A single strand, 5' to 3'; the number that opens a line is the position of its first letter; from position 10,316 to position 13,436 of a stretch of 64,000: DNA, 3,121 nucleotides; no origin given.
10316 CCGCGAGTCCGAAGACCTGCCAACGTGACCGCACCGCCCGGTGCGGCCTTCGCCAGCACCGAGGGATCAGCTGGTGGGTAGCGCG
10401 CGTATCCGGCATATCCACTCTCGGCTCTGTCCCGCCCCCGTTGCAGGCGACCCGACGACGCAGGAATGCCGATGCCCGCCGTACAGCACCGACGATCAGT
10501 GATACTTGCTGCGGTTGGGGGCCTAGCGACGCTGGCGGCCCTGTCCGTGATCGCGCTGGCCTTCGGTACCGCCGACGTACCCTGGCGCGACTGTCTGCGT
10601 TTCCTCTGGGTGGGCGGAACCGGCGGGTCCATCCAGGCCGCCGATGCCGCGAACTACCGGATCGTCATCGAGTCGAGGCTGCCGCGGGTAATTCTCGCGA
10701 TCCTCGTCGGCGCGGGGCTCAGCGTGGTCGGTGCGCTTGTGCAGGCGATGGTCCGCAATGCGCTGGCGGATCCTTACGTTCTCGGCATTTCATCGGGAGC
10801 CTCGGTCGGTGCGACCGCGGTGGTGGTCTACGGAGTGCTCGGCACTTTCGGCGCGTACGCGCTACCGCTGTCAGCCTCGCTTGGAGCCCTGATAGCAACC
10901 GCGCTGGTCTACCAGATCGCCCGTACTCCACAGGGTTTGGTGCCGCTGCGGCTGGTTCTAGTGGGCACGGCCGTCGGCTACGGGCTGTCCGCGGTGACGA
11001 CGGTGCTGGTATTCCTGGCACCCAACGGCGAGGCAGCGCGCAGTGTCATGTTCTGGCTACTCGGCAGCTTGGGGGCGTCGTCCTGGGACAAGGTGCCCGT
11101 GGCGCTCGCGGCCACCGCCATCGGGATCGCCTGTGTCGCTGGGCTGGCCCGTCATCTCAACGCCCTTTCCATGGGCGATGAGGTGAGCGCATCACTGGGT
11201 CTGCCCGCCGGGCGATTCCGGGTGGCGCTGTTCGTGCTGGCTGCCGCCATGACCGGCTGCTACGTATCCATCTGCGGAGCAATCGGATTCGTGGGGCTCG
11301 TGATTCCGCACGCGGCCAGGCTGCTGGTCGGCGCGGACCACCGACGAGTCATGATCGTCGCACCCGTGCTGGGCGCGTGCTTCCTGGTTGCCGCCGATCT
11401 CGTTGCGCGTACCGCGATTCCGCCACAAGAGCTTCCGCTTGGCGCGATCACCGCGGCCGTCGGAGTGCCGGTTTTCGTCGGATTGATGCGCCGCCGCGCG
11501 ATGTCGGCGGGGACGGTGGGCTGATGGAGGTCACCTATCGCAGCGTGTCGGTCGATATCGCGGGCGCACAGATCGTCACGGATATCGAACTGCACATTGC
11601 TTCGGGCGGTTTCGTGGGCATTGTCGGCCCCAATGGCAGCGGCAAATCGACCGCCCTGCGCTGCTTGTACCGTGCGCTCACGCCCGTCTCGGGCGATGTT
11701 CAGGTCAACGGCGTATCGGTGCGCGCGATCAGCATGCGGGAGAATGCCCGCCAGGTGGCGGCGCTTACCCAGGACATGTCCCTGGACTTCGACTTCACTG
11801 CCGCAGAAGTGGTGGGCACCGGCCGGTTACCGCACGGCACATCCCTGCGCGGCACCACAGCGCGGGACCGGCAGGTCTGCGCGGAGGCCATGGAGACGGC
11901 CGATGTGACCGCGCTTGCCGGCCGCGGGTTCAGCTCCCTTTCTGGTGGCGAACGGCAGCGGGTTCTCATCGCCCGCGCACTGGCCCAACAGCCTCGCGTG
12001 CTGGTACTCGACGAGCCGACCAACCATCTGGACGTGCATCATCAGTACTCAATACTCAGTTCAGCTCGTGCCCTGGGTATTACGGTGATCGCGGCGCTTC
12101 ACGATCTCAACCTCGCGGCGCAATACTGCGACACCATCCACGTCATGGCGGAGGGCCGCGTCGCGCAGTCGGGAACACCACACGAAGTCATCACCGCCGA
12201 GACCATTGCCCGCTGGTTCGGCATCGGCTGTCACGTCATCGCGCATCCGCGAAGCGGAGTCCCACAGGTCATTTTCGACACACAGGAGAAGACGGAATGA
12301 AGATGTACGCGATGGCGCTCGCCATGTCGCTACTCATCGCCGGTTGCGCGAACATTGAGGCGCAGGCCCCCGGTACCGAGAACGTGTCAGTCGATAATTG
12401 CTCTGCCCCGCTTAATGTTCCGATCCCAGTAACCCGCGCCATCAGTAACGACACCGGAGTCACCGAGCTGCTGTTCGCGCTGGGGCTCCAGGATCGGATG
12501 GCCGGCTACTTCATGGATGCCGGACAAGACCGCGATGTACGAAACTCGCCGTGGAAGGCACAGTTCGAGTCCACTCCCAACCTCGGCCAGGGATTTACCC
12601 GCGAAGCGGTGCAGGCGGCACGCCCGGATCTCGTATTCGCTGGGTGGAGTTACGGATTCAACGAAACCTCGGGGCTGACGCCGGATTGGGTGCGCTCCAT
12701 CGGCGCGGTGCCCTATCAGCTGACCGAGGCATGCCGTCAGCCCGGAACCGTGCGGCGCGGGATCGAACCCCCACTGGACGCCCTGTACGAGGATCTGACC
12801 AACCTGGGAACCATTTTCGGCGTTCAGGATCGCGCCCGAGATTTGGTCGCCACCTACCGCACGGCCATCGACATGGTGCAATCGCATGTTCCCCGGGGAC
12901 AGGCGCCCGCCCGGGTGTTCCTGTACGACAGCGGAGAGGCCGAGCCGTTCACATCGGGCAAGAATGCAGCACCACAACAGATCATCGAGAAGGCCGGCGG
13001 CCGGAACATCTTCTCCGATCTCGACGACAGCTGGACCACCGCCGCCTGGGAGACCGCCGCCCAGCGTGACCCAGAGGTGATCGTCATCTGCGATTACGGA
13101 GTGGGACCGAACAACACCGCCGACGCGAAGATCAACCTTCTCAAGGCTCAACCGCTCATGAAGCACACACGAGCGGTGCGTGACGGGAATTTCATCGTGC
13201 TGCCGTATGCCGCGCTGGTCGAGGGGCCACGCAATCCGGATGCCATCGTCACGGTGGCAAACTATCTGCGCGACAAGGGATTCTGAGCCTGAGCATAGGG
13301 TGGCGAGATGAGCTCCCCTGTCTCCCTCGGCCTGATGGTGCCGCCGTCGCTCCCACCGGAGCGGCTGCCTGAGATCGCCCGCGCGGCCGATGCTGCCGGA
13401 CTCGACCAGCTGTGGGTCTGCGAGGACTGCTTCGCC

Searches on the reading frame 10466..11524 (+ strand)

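Call 72: search_protein_families(library=pfam, proteins=[window:10466-11524:+], max_evalue=0.00001)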
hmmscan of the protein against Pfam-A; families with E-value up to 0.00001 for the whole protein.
window:10466-11524:+ (352 aa): 1 family
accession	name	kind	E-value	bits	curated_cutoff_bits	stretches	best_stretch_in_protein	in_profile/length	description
PF01032.23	FecCD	-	4.2e-91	305.7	26.5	1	23-343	2-311/311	FecCD transport family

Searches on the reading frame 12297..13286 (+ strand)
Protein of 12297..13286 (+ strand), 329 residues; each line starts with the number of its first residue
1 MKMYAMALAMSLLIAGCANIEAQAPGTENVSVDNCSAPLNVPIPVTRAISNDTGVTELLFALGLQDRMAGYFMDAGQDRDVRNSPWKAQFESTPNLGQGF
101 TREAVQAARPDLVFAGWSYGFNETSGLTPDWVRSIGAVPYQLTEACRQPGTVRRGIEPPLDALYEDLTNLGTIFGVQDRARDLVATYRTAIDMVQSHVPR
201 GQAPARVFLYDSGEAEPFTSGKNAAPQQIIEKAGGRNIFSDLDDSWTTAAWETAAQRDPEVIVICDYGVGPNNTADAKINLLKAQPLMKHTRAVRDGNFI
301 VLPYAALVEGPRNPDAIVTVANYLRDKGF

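Call 72: search_protein_families(library=pfam, proteins=[window:12297-13286:+], max_evalue=0.00001)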
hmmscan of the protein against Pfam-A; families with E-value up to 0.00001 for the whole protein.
window:12297-13286:+ (329 aa): 1 family
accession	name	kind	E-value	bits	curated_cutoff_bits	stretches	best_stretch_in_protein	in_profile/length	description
PF01497.23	Peripla_BP_2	-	3.9e-25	89.1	27.5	1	52-303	5-232/235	Periplasmic binding protein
